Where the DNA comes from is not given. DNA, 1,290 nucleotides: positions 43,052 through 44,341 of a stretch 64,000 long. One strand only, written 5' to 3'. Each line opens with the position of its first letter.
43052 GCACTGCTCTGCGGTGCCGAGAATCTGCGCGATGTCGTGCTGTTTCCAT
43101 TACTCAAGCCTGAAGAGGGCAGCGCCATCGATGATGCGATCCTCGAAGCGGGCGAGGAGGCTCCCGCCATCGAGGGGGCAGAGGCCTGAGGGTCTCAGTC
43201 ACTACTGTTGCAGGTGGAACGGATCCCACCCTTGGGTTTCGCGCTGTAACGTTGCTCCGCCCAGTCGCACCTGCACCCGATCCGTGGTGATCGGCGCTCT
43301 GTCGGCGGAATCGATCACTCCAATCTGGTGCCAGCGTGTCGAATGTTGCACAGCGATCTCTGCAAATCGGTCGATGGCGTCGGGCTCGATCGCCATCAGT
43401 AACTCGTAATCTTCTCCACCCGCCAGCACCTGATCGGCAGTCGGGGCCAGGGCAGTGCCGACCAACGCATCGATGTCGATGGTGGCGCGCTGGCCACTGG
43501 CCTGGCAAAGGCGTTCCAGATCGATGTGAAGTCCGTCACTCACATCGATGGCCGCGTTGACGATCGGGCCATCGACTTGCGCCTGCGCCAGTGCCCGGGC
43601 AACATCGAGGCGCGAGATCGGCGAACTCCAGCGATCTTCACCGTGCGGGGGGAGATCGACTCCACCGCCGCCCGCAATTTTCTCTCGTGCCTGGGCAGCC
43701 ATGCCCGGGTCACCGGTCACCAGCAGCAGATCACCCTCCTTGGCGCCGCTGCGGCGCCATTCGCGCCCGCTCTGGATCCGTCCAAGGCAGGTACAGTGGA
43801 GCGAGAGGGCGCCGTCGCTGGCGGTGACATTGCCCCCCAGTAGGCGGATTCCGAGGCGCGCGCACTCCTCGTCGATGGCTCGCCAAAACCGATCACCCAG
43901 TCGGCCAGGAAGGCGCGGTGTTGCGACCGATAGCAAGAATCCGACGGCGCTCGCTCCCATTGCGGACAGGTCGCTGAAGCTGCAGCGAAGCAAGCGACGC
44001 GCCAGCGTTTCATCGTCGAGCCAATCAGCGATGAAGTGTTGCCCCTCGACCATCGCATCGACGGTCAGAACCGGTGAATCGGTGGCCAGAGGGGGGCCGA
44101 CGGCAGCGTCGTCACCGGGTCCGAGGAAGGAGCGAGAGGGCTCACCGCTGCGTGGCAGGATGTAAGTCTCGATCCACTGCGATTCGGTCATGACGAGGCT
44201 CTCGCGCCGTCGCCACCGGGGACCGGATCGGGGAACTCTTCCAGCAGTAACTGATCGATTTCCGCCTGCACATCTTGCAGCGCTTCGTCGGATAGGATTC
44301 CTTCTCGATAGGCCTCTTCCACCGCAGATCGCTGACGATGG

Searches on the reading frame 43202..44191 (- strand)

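Call 36: search_protein_families(library=pfam, proteins=[window:43202-44191:-], max_evalue=0.01)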
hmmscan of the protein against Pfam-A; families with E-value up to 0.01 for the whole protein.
window:43202-44191:- (329 aa): 2 families
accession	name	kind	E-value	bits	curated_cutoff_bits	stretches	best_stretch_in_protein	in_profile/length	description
PF00586.29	AIRS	-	1.1e-16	61.6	24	1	26-139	1-112/112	AIR synthase related protein, N-terminal domain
PF02769.27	AIRS_C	-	8.9e-10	39.4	23.1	1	151-297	1-149/156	AIR synthase related protein, C-terminal domain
